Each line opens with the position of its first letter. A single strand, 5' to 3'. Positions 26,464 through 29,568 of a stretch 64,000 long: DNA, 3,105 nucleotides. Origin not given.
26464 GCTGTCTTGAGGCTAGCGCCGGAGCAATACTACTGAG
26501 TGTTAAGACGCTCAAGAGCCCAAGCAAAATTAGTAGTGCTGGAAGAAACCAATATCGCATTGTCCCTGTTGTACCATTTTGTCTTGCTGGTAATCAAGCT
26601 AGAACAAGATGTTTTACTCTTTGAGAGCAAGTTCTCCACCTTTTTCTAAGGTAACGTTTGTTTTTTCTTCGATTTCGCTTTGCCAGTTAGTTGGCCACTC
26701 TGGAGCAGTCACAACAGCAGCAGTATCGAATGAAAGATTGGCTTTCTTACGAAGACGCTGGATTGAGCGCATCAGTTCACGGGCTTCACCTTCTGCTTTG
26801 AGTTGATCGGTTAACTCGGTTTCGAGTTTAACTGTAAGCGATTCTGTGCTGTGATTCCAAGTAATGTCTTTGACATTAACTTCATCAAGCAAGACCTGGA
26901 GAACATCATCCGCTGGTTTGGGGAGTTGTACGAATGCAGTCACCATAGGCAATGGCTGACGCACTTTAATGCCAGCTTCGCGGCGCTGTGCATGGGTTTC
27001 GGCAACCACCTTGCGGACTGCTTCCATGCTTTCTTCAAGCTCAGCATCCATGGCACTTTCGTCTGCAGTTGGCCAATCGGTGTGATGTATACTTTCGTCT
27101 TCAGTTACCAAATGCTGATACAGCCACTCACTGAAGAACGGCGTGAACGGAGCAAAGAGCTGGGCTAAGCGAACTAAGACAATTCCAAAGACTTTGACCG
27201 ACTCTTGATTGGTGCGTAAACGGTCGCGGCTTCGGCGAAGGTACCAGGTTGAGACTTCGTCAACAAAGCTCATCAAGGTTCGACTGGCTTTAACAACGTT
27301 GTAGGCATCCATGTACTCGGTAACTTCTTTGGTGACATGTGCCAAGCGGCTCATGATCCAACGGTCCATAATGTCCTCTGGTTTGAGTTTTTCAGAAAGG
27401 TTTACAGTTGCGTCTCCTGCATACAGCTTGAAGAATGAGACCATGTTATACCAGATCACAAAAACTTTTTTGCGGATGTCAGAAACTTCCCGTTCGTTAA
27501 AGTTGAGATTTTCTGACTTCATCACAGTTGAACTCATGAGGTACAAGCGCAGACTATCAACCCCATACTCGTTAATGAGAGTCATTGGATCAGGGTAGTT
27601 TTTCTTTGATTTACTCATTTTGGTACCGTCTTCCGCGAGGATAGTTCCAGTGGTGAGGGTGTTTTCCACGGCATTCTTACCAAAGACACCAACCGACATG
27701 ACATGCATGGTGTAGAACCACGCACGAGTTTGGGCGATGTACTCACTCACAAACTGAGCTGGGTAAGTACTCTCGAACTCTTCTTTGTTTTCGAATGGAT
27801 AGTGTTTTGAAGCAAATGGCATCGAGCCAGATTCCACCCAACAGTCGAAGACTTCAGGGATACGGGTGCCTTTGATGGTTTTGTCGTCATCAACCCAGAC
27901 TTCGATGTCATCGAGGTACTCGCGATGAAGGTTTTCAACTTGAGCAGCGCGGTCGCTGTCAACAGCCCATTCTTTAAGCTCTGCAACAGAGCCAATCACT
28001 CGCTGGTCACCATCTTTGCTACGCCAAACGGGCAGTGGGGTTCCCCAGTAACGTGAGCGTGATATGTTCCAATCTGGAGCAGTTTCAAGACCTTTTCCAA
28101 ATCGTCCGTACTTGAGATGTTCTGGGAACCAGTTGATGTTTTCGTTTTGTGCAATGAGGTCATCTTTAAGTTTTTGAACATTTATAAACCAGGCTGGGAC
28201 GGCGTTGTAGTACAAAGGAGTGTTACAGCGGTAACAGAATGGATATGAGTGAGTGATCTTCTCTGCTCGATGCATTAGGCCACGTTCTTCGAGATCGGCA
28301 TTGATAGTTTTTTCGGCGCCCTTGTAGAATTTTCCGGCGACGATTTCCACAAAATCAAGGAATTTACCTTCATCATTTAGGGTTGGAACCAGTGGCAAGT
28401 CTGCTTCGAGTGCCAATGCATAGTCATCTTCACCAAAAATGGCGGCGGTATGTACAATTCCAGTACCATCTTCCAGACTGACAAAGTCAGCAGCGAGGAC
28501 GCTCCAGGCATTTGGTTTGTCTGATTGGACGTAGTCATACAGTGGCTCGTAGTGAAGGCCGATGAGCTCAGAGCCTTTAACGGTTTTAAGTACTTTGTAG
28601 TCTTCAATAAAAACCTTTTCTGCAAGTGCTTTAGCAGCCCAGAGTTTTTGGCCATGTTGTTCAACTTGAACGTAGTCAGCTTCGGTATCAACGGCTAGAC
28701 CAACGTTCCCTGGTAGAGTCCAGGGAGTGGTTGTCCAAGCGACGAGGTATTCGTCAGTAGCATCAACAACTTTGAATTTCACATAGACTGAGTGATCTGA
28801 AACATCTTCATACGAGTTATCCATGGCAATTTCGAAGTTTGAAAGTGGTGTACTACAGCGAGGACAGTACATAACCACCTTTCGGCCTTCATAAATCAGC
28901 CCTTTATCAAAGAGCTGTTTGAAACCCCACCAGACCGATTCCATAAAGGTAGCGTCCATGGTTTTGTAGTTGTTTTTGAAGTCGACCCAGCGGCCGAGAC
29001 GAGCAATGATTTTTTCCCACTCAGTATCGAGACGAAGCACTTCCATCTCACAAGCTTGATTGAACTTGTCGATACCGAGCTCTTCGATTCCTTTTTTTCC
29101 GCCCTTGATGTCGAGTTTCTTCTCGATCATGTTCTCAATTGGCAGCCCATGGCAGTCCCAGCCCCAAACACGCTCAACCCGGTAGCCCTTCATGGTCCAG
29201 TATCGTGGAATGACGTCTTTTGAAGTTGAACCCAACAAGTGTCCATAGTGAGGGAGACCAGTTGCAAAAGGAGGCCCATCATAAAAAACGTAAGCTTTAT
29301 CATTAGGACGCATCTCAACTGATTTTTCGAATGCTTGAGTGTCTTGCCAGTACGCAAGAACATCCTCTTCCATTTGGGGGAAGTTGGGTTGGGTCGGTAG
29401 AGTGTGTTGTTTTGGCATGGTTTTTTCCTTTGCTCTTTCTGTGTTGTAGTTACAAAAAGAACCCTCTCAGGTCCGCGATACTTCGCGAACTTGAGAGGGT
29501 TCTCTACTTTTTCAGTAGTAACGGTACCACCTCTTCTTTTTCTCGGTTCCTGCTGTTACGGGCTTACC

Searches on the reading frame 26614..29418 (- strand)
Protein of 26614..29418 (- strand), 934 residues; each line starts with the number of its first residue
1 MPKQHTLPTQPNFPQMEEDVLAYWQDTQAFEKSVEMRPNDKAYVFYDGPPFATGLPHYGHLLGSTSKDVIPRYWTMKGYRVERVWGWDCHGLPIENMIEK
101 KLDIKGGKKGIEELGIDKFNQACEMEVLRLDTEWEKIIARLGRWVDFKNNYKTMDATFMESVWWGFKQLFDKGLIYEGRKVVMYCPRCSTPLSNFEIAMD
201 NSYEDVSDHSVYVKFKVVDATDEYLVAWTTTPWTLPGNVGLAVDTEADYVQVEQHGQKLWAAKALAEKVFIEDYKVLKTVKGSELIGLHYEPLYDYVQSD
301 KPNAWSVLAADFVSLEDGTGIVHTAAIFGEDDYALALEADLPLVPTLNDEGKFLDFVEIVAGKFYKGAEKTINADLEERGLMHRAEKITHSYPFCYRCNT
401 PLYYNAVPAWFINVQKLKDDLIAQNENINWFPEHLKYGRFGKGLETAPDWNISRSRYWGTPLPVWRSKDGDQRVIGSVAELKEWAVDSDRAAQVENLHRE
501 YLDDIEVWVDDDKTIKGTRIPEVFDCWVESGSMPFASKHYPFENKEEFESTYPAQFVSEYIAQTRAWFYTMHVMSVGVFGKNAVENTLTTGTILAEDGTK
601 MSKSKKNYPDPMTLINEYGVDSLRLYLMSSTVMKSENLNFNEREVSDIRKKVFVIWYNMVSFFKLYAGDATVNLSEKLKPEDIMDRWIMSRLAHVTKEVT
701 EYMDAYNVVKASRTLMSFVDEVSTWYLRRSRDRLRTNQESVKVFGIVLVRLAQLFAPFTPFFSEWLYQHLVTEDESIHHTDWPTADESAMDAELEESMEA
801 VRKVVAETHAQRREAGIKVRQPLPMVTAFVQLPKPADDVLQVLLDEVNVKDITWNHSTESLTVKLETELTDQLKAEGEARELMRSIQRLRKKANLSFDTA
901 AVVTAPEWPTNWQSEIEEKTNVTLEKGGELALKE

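Call 10: search_protein_families(library=ncbifam, proteins=[window:26614-29418:-])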
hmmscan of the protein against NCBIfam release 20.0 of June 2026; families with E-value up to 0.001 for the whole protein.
window:26614-29418:- (934 aa): 17 families
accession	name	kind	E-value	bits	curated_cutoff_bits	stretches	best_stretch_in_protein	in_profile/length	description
TIGR00392.1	ileS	equivalog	3.5e-254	846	621.4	1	8-823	3-844/861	isoleucine--tRNA ligase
NF000258.1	MupB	exception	5.2e-203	676.7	1900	1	17-852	9-846/1033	mupirocin-resistant isoleucine--tRNA ligase MupB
NF000257.1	MupA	exception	1.1e-199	665.6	1900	1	17-853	9-845/1024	mupirocin-resistant isoleucine--tRNA ligase MupA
TIGR00422.1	valS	equivalog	1.1e-122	410.8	612.1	2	307-892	256-826/863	valine--tRNA ligase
NF009687.0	PRK13208.1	equivalog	4.9e-117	392.1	738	2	306-862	254-796/801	valine--tRNA ligase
NF004349.1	PRK05729.1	equivalog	2e-108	363.8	704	2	307-873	250-792/860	valine--tRNA ligase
NF040702.1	ileS_w_GNAT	exception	1.3e-92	311.1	1999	2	264-854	457-1041/1100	isoleucine--tRNA ligase, N-acetyltransferase domain-containing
NF008957.0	PRK12300.1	subfamily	1.1e-66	225.5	677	2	13-324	6-313/946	leucine--tRNA ligase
NF011492.0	PRK14900.1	equivalog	8.7e-62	209.3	1783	2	310-835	269-774/1044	valine--tRNA ligase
TIGR00395.1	leuS_arch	equivalog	1.3e-60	205.5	648.5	2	22-334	9-317/938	leucine--tRNA ligase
NF000540.1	alt_ValS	exception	2.4e-55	187.9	900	2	357-844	334-814/827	valine--tRNA ligase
TIGR00396.1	leuS_bact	equivalog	1.2e-40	139.5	548.4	3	13-198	3-168/843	leucine--tRNA ligase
TIGR00398.1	metG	equivalog_domain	1.1e-28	100.3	336.35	2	555-779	286-510/530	methionine--tRNA ligase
NF008900.0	PRK12267.1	equivalog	4.5e-18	65.1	598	1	535-804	236-510/648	methionine--tRNA ligase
NF001100.0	PRK00133.1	equivalog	2.1e-15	56.3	587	2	395-805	175-532/676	methionine--tRNA ligase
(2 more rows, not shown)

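Call 13: find_related_loci(query=window:26614-29418:-, collection=genome_contigs, flank=3000)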
Query window:26614-29418:- (934 aa) in genome_contigs; peptide patterns used: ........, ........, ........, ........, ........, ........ (x = any residue, [..] = any of these).
599 stretches matched a pattern (row limit reached: there are more); 589 encode a relative of the query (tblastn E <= 1e-3); the best 80 are kept; 80 distinct loci.
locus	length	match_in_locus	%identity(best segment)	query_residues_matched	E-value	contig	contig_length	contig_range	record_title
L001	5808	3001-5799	74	1-932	0e+0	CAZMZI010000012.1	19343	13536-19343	MAG TPA_asm: uncultured Pseudomonadales bacterium isolate SRP192515_co1_162 genome assembly, contig: NODE_2648_length_19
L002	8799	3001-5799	72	1-932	0e+0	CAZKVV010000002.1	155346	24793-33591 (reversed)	MAG TPA_asm: uncultured Pseudomonadales bacterium isolate SRP286056_co2_531 genome assembly, contig: NODE_73_length_1553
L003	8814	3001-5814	70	1-932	0e+0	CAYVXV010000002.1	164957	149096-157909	MAG TPA_asm: uncultured Pseudomonadales bacterium isolate SRP193661_co2_36 genome assembly, contig: NODE_47_length_16495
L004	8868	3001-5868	68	7-934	0e+0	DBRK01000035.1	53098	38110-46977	MAG TPA_asm: Patescibacteria group bacterium UBA1370 UBA1370_contig_10543, whole genome shotgun sequence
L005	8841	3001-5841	75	1-932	0e+0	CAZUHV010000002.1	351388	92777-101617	MAG TPA_asm: uncultured Pseudomonadales bacterium isolate binchicken_co277_32 genome assembly, contig: NODE_47_length_35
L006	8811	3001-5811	65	2-924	0e+0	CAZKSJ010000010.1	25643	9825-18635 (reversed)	MAG TPA_asm: uncultured Pseudomonadales bacterium isolate SRP239243_co2_85 genome assembly, contig: NODE_2943_length_256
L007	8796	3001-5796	65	7-924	0e+0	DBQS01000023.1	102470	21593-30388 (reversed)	MAG TPA_asm: Patescibacteria group bacterium UBA1388 UBA1388_contig_3683, whole genome shotgun sequence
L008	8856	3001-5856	65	1-934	0e+0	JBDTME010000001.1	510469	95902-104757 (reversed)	MAG: Patescibacteria group bacterium isolate cluster3_bin.119 NODE_5_length_510469_cov_14.881851, whole genome shotgun s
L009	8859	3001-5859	64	1-934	0e+0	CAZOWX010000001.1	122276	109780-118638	MAG TPA_asm: uncultured Pseudomonadales bacterium isolate SRP286056_co2_574 genome assembly, contig: NODE_123_length_122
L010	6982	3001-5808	63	1-932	0e+0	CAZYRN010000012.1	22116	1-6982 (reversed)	MAG TPA_asm: uncultured Pseudomonadales bacterium isolate SRP144015_co1_64 genome assembly, contig: NODE_1176_length_221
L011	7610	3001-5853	63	11-932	0e+0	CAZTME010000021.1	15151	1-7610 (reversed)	MAG TPA_asm: uncultured Pseudomonadales bacterium isolate SRP093185_co1_155 genome assembly, contig: NODE_2644_length_15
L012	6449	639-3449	62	10-934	0e+0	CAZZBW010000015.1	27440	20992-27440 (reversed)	MAG TPA_asm: uncultured Pseudomonadales bacterium isolate SRP192927_co7_727 genome assembly, contig: NODE_2909_length_27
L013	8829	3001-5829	63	1-931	0e+0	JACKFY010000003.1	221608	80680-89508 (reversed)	MAG: Pseudomonadales bacterium isolate HK-STAS-PATE-17 HK-STAS-PATE-17_3, whole genome shotgun sequence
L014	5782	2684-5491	64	1-932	0e+0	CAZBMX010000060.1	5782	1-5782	MAG TPA_asm: uncultured Pseudomonadales bacterium isolate SRP192515_co1_124 genome assembly, contig: NODE_14822_length_5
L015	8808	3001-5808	63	1-932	0e+0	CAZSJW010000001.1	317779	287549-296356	MAG TPA_asm: uncultured Pseudomonadales bacterium isolate SRP286056_co2_78 genome assembly, contig: NODE_15_length_31777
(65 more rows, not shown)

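Call 74: find_encoding_contigs(protein=window:26614-29418:-, flank=500, max_places=3)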
Protein window:26614-29418:- (934 aa): 1 contig read that carries it; 1 place shown.
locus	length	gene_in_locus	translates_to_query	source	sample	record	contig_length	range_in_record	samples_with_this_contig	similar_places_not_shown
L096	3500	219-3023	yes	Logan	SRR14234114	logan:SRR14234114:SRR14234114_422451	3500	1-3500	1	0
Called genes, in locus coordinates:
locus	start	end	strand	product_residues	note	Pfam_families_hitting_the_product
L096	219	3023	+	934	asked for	PF00133:tRNA-synt_1, PF09334:tRNA-synt_1g (weak), PF08264:Anticodon_1, PF19302:DUF5915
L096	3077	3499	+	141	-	?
